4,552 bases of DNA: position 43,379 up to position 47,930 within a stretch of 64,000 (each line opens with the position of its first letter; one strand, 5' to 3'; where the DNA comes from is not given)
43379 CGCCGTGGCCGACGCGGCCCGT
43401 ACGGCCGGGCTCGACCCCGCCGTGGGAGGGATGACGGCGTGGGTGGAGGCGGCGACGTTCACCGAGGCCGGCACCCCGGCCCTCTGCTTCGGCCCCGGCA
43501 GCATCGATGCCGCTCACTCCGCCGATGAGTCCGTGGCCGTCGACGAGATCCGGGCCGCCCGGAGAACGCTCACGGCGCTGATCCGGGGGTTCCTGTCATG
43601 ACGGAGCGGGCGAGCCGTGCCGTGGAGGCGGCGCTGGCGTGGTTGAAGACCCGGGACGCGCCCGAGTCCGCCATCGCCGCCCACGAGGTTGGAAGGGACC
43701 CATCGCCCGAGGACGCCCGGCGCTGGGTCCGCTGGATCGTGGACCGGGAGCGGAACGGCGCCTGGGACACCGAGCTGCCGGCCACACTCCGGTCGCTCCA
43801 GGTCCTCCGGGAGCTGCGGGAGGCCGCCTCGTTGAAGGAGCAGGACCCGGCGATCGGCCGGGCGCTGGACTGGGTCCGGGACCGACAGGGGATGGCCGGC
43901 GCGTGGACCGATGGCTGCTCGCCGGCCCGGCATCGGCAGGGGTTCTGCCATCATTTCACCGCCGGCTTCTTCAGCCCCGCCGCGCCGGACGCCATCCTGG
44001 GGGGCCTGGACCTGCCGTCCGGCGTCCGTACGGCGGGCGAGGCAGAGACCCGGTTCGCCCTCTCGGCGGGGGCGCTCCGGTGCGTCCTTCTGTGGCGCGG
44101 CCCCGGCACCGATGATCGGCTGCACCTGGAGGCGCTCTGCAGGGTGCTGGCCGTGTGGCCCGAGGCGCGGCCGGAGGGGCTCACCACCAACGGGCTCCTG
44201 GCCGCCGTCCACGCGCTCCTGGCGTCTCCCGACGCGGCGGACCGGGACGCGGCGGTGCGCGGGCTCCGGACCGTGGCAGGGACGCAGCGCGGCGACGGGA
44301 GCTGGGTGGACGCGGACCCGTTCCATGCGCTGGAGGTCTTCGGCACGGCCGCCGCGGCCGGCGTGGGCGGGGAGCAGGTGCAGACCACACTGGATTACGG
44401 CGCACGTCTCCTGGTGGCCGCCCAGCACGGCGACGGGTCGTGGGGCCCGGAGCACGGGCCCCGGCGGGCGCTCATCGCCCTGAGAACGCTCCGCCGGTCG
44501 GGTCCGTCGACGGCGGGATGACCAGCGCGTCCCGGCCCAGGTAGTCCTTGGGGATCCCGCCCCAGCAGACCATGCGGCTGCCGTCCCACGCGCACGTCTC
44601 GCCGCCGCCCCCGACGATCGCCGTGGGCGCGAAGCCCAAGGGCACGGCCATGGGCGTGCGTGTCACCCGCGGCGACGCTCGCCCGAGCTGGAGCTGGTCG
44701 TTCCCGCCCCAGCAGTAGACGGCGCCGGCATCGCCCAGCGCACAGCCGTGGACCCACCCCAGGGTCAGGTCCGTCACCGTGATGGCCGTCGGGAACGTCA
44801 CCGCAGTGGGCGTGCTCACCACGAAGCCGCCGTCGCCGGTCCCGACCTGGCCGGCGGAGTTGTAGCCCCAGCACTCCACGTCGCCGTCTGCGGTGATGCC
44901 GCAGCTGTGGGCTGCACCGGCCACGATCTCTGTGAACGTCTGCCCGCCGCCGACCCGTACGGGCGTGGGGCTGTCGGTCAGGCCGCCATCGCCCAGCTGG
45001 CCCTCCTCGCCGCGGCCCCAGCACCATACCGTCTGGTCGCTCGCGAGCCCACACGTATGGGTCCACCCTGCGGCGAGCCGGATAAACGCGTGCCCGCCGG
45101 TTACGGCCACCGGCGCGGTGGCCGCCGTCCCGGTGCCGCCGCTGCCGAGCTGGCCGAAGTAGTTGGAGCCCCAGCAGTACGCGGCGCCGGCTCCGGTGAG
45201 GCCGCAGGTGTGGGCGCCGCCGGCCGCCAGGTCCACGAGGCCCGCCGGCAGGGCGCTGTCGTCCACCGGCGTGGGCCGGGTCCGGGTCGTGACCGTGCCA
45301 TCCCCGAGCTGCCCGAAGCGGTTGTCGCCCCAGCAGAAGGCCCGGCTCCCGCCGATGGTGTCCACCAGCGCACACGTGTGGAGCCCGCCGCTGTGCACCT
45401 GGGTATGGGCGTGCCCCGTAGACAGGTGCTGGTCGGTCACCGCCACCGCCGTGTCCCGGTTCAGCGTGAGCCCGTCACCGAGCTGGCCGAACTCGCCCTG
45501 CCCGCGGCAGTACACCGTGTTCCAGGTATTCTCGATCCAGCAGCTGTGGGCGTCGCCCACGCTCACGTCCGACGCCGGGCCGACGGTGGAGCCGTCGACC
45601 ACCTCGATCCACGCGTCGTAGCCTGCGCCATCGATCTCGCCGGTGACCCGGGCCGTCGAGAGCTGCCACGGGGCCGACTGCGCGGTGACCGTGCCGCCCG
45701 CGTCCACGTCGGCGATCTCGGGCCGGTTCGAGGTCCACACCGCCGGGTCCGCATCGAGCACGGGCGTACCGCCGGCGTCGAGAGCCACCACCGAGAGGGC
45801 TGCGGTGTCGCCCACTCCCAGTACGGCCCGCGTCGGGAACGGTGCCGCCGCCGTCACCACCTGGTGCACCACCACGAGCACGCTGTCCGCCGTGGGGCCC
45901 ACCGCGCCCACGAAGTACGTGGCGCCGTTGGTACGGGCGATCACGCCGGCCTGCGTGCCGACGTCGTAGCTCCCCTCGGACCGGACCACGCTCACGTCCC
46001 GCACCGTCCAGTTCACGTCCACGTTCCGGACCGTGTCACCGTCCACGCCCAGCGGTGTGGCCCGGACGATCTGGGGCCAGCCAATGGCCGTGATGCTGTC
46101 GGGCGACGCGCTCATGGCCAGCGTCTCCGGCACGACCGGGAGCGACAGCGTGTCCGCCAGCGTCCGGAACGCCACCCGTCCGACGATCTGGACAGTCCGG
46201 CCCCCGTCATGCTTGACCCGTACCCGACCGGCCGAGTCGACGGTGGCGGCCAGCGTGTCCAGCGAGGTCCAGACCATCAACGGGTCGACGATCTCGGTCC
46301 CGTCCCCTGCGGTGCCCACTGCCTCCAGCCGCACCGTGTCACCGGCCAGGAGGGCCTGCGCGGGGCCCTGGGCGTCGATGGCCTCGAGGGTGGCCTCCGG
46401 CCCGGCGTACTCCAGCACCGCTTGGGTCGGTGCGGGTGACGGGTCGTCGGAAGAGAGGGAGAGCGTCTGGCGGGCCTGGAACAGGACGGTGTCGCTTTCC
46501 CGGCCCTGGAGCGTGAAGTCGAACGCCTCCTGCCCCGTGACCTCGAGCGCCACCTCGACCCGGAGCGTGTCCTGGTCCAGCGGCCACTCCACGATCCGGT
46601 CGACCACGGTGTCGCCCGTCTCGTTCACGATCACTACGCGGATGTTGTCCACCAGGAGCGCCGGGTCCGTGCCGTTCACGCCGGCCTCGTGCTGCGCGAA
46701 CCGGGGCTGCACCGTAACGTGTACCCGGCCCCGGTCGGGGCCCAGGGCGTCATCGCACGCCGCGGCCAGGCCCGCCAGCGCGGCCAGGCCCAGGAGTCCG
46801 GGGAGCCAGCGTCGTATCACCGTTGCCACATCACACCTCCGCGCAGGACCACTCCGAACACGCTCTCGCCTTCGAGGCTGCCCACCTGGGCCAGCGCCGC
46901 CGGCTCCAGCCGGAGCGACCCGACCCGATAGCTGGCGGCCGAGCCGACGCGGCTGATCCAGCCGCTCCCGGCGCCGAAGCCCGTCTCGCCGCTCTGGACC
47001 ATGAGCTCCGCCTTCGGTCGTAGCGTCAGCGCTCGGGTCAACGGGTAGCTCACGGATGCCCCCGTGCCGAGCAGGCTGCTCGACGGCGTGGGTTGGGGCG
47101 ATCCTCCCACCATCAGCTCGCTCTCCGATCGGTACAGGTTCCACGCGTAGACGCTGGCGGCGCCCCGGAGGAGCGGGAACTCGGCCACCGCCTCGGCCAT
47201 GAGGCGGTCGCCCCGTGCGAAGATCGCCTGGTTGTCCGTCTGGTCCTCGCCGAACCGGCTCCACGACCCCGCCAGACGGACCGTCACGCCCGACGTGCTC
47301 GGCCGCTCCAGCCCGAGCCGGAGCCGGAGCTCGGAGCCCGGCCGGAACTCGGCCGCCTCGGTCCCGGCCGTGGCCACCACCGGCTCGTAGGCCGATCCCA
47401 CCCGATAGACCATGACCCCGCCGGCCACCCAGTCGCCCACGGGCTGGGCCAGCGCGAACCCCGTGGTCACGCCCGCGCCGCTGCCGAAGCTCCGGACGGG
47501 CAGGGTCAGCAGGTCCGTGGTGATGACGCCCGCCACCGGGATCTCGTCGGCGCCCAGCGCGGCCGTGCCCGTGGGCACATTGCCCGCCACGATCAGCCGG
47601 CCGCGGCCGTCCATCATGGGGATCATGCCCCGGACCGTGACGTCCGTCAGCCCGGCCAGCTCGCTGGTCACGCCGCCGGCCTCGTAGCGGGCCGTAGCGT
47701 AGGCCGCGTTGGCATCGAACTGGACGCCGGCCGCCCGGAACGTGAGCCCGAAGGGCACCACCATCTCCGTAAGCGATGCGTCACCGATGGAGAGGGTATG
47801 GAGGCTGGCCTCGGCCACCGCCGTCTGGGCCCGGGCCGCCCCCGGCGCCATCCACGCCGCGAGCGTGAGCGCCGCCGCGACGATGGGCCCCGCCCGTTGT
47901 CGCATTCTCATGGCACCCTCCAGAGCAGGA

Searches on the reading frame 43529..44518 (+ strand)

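Call 26: search_protein_families(library=pfam, proteins=[window:43529-44518:+], max_evalue=0.00001)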
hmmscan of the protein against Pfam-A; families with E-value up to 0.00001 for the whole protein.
window:43529-44518:+ (330 aa): 1 family
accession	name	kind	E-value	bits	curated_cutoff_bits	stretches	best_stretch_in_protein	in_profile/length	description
PF13243.12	SQHop_cyclase_C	-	2.8e-06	27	26.1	0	88-132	189-232/319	Squalene-hopene cyclase C-terminal domain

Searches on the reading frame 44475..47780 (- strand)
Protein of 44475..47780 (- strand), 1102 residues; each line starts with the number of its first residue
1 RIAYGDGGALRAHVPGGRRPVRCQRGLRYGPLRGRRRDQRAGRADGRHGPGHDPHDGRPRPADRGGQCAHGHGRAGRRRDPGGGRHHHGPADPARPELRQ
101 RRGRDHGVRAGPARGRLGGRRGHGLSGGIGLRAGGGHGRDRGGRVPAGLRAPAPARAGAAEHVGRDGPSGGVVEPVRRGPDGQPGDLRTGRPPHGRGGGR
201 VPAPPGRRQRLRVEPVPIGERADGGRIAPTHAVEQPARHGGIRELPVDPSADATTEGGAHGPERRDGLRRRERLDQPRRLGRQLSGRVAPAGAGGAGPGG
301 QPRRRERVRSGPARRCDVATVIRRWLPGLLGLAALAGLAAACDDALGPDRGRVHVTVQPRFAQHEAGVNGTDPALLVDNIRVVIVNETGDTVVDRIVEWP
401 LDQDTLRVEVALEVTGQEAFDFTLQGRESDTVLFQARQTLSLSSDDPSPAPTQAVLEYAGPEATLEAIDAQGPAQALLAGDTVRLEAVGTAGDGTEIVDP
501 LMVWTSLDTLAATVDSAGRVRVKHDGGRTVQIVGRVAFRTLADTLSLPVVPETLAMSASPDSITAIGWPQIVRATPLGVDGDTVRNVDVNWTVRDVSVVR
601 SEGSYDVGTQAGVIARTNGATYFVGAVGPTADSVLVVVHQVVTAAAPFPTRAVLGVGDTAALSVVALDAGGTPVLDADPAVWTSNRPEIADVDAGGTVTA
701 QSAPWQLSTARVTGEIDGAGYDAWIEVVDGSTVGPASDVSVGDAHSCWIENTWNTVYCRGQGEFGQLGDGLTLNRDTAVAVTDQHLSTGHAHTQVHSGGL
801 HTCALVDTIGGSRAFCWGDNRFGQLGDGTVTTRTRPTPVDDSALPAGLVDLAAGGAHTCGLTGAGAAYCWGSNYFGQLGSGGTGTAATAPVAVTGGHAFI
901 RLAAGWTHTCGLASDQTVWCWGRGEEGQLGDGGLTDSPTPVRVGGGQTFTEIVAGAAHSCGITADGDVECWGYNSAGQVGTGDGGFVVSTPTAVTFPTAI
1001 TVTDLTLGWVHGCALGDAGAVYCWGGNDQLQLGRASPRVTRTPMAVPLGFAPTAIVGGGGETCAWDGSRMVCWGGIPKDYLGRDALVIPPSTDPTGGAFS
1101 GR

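Call 27: search_protein_families(library=pfam, proteins=[window:44475-47780:-], max_evalue=0.00001)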
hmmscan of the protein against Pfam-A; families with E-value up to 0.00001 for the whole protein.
window:44475-47780:- (1102 aa): 3 families
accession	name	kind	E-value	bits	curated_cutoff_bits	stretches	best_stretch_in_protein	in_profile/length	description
PF25390.1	WD40_RLD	-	3.6e-54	184.9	150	1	756-1075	2-324/363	RCC1-like domain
PF00415.24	RCC1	-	1.1e-37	128.8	21.7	3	917-960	3-48/50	Regulator of chromosome condensation (RCC1) repeat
PF13540.12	RCC1_2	-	2.1e-34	116.9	22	3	901-928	3-30/30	Regulator of chromosome condensation (RCC1) repeat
